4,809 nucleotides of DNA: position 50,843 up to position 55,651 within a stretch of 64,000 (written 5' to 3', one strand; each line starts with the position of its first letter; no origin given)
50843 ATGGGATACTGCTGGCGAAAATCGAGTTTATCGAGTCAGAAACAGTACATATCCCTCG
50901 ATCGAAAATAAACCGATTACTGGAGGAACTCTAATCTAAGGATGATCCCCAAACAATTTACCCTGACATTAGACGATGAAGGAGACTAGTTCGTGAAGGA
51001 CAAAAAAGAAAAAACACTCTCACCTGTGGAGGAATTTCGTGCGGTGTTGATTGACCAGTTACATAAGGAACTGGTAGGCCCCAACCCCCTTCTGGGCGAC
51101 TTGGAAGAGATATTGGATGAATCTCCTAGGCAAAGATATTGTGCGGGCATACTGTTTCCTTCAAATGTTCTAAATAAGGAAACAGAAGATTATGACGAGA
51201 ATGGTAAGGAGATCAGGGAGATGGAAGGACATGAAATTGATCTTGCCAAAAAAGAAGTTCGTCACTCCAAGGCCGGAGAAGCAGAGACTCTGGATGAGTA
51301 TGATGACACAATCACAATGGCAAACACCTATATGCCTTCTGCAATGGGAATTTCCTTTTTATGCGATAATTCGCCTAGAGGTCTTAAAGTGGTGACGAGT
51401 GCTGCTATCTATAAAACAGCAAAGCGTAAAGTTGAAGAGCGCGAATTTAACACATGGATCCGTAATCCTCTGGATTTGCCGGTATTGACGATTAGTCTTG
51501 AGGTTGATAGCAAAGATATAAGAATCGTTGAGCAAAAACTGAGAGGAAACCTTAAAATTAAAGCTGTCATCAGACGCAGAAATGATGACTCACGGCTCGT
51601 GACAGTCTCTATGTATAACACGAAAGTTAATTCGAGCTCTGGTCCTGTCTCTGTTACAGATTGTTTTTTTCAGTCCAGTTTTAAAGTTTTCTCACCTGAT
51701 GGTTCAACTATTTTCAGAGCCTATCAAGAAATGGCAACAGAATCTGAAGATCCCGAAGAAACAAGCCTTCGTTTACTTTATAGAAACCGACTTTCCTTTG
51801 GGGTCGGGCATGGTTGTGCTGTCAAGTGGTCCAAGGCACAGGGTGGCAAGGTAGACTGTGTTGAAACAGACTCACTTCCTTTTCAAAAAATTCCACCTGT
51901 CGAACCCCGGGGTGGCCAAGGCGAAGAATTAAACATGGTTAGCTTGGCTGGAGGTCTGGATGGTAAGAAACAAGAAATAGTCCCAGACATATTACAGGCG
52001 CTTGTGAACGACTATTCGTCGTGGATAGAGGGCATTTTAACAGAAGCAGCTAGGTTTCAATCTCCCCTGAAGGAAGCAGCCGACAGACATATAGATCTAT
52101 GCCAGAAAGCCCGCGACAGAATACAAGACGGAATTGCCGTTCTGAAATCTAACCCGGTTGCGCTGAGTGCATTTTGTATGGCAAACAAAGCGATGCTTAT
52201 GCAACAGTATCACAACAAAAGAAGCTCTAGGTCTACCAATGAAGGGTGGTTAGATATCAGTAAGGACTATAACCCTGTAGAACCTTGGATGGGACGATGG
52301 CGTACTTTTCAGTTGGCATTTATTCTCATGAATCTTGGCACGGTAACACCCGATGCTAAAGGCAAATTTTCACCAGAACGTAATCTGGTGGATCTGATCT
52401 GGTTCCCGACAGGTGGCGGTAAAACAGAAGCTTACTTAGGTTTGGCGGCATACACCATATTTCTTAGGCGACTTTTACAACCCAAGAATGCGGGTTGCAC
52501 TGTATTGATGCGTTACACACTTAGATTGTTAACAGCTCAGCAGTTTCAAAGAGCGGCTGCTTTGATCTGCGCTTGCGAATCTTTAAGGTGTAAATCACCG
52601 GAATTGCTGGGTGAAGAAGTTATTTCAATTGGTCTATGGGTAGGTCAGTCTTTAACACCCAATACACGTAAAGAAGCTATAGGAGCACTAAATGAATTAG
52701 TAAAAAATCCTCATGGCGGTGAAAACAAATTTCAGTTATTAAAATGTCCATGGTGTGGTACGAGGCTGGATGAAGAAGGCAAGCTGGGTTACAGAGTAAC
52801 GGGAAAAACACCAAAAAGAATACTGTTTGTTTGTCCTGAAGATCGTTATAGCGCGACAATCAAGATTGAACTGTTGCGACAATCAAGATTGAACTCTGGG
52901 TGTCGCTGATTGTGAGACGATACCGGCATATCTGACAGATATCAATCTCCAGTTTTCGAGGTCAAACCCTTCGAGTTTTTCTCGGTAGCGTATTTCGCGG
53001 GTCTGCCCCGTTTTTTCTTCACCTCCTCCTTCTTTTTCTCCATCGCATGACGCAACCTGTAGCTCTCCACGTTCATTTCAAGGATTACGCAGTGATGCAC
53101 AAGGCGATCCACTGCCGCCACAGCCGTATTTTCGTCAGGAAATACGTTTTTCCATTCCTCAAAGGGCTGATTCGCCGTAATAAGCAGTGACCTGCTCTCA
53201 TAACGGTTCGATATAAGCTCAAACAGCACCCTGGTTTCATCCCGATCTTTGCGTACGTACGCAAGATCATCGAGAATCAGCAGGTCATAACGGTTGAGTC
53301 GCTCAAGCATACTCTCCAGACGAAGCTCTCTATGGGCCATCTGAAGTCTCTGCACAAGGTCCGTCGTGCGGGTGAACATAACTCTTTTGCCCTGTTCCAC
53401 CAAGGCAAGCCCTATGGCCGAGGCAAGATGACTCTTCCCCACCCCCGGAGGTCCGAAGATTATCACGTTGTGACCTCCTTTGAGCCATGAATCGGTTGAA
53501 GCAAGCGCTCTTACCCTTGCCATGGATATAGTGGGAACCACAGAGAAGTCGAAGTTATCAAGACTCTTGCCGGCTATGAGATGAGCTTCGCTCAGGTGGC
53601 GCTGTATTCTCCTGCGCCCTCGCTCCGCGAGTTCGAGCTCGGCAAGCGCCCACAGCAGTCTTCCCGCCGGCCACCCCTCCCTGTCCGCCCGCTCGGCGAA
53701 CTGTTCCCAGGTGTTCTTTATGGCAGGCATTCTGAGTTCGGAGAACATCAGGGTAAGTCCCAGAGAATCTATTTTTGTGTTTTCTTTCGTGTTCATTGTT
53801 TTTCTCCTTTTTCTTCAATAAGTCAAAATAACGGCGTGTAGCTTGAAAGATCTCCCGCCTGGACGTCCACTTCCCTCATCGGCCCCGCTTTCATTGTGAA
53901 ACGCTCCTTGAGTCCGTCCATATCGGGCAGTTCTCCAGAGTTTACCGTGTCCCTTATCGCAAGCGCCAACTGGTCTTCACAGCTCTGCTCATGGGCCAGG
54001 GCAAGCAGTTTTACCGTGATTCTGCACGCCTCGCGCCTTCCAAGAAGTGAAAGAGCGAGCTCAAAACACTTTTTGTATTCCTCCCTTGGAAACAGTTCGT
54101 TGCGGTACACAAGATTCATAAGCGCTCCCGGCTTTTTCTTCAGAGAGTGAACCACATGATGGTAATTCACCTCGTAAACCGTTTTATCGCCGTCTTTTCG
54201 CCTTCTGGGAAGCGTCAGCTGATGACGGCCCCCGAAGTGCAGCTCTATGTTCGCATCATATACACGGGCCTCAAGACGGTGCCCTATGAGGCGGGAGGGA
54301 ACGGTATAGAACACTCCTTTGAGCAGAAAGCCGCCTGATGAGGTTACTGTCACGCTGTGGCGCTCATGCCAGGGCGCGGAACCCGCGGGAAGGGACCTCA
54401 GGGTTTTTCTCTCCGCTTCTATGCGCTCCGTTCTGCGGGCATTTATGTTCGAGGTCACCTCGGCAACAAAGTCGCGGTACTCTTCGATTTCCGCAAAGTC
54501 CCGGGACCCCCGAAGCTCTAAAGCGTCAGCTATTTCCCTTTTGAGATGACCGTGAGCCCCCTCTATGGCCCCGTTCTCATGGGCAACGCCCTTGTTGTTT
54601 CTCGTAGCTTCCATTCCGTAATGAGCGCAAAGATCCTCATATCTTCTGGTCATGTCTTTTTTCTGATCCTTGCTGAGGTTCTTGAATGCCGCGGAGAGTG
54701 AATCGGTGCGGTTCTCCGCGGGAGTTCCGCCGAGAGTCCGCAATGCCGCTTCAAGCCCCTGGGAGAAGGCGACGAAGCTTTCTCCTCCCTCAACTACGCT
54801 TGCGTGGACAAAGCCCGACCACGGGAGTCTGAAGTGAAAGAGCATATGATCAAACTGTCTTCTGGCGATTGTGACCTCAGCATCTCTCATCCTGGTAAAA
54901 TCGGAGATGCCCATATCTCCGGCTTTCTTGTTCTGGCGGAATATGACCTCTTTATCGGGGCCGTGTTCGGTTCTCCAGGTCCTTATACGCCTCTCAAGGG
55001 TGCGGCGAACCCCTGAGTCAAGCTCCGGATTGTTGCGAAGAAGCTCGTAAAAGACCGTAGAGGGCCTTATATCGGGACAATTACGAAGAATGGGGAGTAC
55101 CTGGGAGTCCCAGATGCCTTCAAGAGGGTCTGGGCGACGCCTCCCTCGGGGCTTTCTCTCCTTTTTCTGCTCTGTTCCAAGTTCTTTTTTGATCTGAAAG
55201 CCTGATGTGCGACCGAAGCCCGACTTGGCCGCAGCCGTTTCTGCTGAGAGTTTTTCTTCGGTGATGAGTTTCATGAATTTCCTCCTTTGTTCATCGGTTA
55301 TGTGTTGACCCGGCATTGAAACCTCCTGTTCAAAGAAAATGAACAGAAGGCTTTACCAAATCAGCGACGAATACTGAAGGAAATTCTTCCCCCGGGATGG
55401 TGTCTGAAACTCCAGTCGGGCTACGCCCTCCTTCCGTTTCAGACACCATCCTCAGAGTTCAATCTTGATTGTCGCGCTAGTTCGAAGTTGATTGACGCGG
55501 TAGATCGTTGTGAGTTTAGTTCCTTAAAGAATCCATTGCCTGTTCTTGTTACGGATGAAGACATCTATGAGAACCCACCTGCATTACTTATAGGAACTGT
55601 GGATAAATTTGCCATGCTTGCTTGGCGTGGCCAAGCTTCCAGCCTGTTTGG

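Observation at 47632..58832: Atypical helicase + DUF1998 defence module led by an 1100-aa protein of unknown function (DISARM/Druantia-like, but missing the PLD nuclease and a dedicated methylase)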

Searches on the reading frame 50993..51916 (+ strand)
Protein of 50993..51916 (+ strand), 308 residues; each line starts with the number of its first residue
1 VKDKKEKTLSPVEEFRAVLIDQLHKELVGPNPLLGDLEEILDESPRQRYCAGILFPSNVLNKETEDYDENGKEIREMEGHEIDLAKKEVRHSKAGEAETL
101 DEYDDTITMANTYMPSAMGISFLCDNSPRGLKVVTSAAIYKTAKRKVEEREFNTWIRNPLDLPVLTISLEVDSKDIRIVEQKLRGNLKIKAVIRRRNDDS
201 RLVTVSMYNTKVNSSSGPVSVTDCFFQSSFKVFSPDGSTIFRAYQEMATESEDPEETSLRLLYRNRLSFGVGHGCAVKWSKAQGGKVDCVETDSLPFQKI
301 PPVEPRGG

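Call 109: search_solved_structures(query=window:50993-51916:+, max_evalue=0.001, show_alignments=1)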
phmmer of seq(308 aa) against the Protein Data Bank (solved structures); distinct sequences matched with E-value up to 0.001: 1.
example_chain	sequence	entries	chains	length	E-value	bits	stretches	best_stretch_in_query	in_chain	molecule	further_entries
7s9v_A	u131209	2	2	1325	1e-10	44.8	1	26-282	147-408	DrmA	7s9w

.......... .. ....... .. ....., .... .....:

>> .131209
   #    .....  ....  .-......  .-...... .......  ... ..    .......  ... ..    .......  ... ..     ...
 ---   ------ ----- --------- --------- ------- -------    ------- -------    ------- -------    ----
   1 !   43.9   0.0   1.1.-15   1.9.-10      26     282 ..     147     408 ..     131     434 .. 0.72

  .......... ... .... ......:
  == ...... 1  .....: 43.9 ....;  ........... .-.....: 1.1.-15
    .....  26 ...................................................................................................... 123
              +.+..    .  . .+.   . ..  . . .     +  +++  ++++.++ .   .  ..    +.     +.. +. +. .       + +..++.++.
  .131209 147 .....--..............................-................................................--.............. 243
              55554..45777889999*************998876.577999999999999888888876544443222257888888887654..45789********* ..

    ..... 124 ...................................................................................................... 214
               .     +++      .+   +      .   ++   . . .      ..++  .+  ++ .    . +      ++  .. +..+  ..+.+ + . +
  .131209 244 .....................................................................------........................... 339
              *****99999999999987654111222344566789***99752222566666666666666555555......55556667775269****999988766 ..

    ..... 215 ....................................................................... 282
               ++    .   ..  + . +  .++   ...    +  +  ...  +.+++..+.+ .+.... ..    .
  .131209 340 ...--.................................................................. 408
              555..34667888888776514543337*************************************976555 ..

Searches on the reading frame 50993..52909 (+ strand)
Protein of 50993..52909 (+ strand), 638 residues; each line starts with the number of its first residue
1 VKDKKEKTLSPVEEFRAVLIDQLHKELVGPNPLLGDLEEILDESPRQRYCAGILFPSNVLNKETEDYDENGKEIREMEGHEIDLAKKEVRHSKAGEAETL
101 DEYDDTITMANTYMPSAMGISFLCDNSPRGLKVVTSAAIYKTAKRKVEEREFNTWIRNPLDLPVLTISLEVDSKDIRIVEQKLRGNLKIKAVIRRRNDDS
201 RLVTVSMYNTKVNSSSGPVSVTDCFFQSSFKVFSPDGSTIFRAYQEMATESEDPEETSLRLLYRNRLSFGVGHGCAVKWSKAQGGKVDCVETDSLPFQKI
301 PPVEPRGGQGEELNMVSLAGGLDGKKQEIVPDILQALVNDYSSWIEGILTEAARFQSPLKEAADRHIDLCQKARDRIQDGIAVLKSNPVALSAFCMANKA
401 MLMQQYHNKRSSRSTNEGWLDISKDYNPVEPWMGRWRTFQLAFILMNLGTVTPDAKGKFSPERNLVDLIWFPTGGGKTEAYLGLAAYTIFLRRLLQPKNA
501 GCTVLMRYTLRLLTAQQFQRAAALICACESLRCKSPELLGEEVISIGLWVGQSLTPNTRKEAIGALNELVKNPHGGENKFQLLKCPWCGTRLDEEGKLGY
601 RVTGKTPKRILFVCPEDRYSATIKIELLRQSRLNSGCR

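Call 4: search_protein_families(library=padloc, proteins=[window:50993-52909:+], max_evalue=0.01)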
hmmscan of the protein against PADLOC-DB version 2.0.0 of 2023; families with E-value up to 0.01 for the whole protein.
window:50993-52909:+ (638 aa): 5 families
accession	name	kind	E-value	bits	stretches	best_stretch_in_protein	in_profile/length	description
PDLC02571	DrmA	-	4.1e-86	287.6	2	326-592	320-596/1282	DrmA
PDLC02575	DrmA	-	2.3e-81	271.9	1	312-618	9-300/837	DrmA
PDLC02567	DrmA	-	3.8e-65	217.9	1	93-597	643-1163/1750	DrmA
PDLC02577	DrmA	-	1.6e-20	70.9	1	500-593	12-112/697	DrmA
PDLC02576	DrmA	-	5.2e-20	68.8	1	434-589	497-658/1235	DrmA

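Call 5: search_protein_families(library=pfam, proteins=[window:50993-52909:+], max_evalue=0.01)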
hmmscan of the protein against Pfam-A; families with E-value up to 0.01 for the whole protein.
window:50993-52909:+ (638 aa): 1 family
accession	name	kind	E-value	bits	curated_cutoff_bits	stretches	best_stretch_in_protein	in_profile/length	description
PF00270.35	DEAD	-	0.0011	19.1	26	1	470-527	20-71/167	DEAD/DEAH box helicase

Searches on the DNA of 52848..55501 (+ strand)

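Call 73: search_dna_similar(query=window:52848-55501:+, collection=plasmids, mode=near, max_rows=8)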
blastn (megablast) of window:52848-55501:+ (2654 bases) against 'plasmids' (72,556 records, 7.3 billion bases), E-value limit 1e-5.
No match.
